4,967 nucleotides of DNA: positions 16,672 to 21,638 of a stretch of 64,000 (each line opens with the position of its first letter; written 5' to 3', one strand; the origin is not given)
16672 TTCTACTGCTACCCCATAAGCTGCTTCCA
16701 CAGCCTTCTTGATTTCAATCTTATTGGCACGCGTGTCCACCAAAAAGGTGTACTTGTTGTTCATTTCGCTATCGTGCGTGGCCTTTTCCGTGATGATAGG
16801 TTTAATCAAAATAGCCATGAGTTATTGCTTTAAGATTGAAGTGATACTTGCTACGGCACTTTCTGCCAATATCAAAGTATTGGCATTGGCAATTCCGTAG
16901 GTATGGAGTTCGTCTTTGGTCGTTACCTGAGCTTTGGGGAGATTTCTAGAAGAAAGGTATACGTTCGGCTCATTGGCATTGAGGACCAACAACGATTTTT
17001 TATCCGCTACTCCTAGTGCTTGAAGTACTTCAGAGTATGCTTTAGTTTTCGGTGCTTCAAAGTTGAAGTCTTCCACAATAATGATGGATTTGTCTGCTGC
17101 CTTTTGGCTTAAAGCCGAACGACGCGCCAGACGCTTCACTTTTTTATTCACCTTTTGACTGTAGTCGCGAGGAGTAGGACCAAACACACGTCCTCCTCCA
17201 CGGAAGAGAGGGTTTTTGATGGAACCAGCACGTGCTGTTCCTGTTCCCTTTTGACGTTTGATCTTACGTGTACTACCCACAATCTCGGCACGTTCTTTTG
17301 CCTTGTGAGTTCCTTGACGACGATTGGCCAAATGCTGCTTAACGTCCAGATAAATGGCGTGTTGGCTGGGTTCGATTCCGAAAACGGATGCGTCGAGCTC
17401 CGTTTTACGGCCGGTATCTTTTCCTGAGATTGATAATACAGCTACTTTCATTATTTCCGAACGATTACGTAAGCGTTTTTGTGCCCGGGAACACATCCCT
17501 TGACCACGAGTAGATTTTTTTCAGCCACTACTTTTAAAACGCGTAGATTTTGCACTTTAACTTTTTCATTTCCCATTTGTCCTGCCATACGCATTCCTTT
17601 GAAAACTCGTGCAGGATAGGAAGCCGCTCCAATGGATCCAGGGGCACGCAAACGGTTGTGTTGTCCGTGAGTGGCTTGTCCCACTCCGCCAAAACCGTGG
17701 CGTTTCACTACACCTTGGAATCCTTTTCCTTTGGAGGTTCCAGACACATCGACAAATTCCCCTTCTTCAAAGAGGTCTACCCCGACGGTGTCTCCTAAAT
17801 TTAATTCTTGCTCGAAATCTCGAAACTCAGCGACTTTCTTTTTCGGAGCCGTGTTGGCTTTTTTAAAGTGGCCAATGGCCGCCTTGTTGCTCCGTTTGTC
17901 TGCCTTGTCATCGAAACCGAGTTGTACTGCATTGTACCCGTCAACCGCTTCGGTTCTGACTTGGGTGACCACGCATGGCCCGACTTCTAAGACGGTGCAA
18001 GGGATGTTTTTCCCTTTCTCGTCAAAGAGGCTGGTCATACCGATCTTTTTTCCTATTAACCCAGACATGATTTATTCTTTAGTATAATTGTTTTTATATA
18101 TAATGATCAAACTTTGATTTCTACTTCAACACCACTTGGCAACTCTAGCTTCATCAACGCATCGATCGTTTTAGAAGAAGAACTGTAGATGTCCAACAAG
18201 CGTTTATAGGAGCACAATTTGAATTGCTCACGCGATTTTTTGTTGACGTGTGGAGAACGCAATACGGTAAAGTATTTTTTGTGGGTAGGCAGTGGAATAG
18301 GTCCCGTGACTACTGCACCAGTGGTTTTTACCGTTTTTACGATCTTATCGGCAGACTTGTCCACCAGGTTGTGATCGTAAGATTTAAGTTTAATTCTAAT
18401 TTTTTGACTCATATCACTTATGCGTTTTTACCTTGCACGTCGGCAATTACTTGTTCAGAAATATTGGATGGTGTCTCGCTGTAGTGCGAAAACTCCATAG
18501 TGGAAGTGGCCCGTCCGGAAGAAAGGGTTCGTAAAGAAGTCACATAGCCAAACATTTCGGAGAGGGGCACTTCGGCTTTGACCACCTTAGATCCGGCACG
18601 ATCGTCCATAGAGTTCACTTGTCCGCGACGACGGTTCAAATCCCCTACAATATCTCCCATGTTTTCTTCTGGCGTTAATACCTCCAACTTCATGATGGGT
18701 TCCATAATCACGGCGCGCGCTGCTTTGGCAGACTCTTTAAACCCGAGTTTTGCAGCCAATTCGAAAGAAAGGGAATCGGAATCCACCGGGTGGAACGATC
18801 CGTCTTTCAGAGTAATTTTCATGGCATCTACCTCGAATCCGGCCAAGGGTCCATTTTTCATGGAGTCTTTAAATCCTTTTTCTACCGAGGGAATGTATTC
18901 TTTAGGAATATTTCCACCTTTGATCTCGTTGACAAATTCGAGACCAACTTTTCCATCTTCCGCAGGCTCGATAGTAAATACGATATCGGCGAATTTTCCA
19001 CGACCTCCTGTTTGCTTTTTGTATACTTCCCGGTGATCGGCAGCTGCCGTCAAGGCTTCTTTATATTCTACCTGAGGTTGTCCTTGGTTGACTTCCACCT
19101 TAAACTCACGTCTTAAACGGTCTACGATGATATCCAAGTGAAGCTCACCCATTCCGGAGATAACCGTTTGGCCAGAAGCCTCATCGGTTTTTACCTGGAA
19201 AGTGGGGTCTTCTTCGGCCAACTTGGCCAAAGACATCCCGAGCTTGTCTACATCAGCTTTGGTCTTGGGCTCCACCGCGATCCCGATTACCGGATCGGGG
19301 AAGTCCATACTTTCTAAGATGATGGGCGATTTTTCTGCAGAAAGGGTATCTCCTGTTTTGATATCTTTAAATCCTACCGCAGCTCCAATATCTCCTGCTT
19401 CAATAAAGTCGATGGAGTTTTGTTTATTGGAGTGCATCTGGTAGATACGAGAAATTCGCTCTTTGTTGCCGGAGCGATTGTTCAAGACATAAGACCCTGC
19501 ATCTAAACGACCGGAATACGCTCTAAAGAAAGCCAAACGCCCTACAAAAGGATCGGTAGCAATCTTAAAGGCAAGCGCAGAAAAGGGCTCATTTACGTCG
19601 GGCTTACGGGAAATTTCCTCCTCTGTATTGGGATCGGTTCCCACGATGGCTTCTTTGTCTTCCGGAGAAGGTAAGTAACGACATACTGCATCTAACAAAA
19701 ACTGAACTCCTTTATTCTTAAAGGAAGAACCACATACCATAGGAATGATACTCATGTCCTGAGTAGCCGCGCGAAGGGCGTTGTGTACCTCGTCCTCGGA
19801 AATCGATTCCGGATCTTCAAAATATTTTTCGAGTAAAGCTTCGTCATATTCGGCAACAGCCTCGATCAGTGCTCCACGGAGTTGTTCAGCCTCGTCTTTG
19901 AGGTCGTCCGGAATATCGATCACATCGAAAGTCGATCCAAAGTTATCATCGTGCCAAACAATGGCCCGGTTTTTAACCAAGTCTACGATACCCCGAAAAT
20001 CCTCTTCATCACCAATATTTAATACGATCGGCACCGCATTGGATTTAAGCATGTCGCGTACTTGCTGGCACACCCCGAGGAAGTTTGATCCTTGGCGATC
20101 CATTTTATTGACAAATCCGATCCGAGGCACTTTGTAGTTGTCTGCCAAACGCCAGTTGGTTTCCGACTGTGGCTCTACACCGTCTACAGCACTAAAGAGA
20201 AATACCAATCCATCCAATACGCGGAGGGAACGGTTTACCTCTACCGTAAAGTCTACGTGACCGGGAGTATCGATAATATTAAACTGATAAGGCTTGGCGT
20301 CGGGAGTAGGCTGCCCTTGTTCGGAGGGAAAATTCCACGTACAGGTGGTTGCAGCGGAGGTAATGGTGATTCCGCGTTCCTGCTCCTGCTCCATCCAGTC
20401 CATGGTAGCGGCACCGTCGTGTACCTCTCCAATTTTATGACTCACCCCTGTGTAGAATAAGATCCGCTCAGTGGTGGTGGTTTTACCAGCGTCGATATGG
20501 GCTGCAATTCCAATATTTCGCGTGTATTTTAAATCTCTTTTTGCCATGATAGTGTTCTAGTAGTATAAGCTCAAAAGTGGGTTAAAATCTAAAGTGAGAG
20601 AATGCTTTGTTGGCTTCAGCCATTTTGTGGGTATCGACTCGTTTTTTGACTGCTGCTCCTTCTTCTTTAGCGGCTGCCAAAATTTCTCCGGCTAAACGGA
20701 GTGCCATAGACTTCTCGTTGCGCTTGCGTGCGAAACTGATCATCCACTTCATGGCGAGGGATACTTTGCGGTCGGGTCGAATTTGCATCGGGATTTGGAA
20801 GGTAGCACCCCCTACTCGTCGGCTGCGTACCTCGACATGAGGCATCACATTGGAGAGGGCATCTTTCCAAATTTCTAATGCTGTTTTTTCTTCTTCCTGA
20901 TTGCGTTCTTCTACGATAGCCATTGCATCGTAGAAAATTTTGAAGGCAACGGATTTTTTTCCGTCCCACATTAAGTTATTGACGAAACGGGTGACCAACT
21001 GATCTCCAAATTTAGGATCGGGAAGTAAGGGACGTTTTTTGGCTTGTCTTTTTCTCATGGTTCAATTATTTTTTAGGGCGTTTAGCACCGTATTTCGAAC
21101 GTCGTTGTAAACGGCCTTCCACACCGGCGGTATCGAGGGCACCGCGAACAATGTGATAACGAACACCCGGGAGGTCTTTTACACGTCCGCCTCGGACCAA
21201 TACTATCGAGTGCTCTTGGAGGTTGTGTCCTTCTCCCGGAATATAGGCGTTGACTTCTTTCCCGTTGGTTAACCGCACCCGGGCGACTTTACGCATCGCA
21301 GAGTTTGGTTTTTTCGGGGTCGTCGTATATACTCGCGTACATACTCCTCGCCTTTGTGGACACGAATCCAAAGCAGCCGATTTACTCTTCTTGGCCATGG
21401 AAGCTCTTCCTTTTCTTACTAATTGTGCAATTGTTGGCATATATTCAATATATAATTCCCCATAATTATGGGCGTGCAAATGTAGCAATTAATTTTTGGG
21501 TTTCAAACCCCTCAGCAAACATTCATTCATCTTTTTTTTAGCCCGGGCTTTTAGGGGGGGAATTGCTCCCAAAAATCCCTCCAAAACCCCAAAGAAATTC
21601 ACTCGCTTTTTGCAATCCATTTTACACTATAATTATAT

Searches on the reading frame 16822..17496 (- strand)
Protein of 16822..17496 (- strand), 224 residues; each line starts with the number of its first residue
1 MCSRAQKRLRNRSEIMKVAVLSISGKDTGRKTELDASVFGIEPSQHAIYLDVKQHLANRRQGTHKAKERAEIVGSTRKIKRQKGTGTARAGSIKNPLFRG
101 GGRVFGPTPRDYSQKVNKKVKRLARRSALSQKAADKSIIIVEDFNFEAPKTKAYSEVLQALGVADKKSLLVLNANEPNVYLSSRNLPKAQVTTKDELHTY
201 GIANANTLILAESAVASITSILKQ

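Call 48: search_protein_families(library=pfam, proteins=[window:16822-17496:-], max_evalue=0.0001)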
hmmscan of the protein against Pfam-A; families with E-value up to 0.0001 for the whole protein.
window:16822-17496:- (224 aa): 1 family
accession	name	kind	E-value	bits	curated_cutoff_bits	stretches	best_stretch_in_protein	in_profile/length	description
PF00573.27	Ribosomal_L4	-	9.5e-67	224.8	25.8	1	33-219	2-188/190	Ribosomal protein L4/L1 family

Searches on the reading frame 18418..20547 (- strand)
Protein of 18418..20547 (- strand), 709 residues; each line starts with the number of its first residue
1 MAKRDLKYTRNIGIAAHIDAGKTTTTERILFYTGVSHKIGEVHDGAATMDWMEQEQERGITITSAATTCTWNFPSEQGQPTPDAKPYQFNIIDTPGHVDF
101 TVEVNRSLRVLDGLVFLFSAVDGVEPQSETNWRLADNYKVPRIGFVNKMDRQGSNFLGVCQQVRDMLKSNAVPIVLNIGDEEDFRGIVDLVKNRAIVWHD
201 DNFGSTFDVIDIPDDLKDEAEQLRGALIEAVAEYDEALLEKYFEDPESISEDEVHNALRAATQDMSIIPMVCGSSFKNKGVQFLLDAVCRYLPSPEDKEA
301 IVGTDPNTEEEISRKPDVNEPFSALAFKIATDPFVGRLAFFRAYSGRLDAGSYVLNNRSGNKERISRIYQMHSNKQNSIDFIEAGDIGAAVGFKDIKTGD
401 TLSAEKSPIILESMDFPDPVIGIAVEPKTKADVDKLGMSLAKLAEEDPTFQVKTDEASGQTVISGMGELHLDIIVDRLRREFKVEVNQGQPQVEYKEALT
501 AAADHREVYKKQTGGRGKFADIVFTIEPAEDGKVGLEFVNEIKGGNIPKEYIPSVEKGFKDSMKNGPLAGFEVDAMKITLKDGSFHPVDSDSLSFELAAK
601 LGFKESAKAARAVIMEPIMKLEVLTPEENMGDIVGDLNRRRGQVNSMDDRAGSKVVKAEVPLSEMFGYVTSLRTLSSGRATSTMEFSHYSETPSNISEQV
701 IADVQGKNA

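Call 5: search_protein_families(library=pfam, proteins=[window:18418-20547:-], max_evalue=0.01)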
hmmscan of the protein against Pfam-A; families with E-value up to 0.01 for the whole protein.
window:18418-20547:- (709 aa): 7 families
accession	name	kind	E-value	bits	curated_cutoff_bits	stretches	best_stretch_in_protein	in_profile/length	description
PF00009.33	GTP_EFTU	-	3.1e-60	203.4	26.5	1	9-294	3-188/188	Elongation factor Tu GTP binding domain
PF03764.24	EFG_IV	-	1.7e-37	128.3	24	1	491-610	1-120/121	Elongation factor G, domain IV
PF14492.12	EFG_III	-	5.5e-32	110.1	27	1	416-489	1-74/75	Elongation Factor G, domain III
PF00679.30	EFG_C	-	3.5e-29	101.1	27.9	1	614-699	2-88/89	Elongation factor G C-terminus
PF03144.31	GTP_EFTU_D2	-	3.3e-16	59.9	30.3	1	336-402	1-72/73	Elongation factor Tu domain 2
PF22042.2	EF-G_D2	-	1.5e-15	57.5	27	1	321-404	1-83/84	Elongation factor G domain 2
PF16658.11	RF3_C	-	5.3e-06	26.7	40.1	1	425-507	15-97/132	Class II release factor RF3, C-terminal domain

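Call 28: list_cluster_members(proteins=[window:18421-20547:-, window:25747-27195:+, window:33592-34935:+, L001:13079-14455:+])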
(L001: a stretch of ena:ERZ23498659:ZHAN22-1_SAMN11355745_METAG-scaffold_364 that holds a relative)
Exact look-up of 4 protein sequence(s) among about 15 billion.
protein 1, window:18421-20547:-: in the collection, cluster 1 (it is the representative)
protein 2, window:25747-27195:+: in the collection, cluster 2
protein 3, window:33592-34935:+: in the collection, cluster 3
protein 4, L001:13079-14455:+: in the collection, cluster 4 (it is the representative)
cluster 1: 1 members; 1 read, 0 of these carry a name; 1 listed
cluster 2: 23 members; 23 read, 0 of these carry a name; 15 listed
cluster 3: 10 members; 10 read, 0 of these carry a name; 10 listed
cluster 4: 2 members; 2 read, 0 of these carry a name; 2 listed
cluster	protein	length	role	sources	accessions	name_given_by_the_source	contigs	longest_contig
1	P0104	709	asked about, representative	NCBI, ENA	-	-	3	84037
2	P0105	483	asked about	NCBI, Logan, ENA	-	-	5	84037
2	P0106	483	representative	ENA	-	-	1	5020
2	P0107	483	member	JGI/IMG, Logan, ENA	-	-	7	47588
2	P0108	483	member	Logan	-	-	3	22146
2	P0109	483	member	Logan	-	-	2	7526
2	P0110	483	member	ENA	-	-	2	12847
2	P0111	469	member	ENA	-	-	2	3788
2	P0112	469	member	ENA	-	-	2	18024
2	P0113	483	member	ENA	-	-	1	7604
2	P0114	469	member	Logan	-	-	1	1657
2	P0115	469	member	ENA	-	-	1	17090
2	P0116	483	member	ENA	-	-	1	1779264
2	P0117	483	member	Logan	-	-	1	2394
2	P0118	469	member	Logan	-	-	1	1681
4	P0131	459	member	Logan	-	-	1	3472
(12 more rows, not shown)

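Call 33: find_homologous_proteins(query=window:18421-20547:-, max_evalue=1e-100)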
Query window:18421-20547:- (709 aa): 8000 proteins with E <= 1e-100 among 8000 candidates; the best 120 are listed.
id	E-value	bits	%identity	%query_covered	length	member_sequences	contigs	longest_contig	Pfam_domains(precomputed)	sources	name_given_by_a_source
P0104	0.0e+0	1593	100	100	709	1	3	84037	PF00679.31,PF14492.13,PF00009.34,PF03764.25,PF16658.12,PF03144.32,PF22042.3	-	-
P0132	0.0e+0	1573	98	100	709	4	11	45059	PF00679.31,PF14492.13,PF00009.34,PF03764.25,PF16658.12,PF03144.32,PF22042.3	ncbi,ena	-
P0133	0.0e+0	1531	96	100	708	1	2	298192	PF00679.31,PF14492.13,PF00009.34,PF03764.25,PF16658.12,PF03144.32,PF22042.3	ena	-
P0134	0.0e+0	1530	96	100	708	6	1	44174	PF00679.31,PF14492.13,PF00009.34,PF03764.25,PF16658.12,PF03144.32,PF22042.3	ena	-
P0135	0.0e+0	1530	96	100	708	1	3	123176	PF00679.31,PF14492.13,PF00009.34,PF03764.25,PF16658.12,PF03144.32,PF22042.3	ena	-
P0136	0.0e+0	1528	96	100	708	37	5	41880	PF00679.31,PF14492.13,PF00009.34,PF03764.25,PF16658.12,PF03144.32,PF22042.3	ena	-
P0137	0.0e+0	1527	95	100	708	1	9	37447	PF00679.31,PF14492.13,PF00009.34,PF03764.25,PF16658.12,PF03144.32,PF22042.3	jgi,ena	-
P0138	0.0e+0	1527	95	100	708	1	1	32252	PF00679.31,PF14492.13,PF00009.34,PF03764.25,PF16658.12,PF03144.32,PF22042.3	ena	-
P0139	0.0e+0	1526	95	100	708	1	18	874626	PF00679.31,PF14492.13,PF00009.34,PF03764.25,PF16658.12,PF03144.32,PF22042.3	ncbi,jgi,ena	-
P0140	0.0e+0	1525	95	100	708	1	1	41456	PF00679.31,PF14492.13,PF00009.34,PF03764.25,PF16658.12,PF03144.32,PF22042.3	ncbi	ncbi:MAG: elongation factor G [Flavobacteriaceae bacterium]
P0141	0.0e+0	1525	95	100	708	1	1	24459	PF00679.31,PF14492.13,PF00009.34,PF03764.25,PF16658.12,PF03144.32,PF22042.3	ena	-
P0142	0.0e+0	1520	95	100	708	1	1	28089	PF00679.31,PF14492.13,PF00009.34,PF03764.25,PF16658.12,PF03144.32,PF22042.3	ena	-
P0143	0.0e+0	1519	95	100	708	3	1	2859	PF00679.31,PF14492.13,PF00009.34,PF03764.25,PF16658.12,PF03144.32,PF22042.3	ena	-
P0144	0.0e+0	1510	94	100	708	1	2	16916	PF00679.31,PF14492.13,PF00009.34,PF03764.25,PF16658.12,PF03144.32,PF22042.3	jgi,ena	-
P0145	0.0e+0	1509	94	100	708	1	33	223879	PF00679.31,PF14492.13,PF00009.34,PF03764.25,PF16658.12,PF03144.32,PF22042.3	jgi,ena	jgi:elongation factor G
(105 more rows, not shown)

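Call 39: find_encoding_contigs(protein=P0131, flank=10000, max_places=5)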
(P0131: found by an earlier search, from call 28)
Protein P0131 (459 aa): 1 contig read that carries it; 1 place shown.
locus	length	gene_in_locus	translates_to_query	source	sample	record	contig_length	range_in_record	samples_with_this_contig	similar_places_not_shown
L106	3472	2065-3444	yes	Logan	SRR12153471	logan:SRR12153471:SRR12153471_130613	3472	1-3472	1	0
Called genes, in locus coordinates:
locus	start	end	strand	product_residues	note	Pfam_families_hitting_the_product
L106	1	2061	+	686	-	?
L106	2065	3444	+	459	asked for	PF14322:SusD-like_3, PF07980:SusD_RagB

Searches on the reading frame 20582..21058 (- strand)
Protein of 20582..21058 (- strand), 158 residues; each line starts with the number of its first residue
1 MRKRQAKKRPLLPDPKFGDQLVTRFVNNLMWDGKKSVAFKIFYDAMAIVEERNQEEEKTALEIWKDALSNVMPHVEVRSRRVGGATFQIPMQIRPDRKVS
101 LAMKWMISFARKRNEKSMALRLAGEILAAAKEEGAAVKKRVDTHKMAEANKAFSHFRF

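Call 5: search_protein_families(library=pfam, proteins=[window:20582-21058:-], max_evalue=0.01)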
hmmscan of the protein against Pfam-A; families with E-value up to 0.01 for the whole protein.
window:20582-21058:- (158 aa): 1 family
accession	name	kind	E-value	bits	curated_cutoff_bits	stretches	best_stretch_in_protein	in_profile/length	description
PF00177.27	Ribosomal_S7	-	1.3e-60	203.7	24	1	1-151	1-148/148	Ribosomal protein S7p/S5e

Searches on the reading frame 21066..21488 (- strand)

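Call 48: search_protein_families(library=pfam, proteins=[window:21066-21488:-], max_evalue=0.0001)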
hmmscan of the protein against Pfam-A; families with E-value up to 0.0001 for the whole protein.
window:21066-21488:- (140 aa): 1 family
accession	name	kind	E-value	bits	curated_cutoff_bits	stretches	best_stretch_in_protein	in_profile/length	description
PF00164.32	Ribosom_S12_S23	-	8.3e-42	141.8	22.3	1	34-139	2-109/110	Ribosomal protein S12/S23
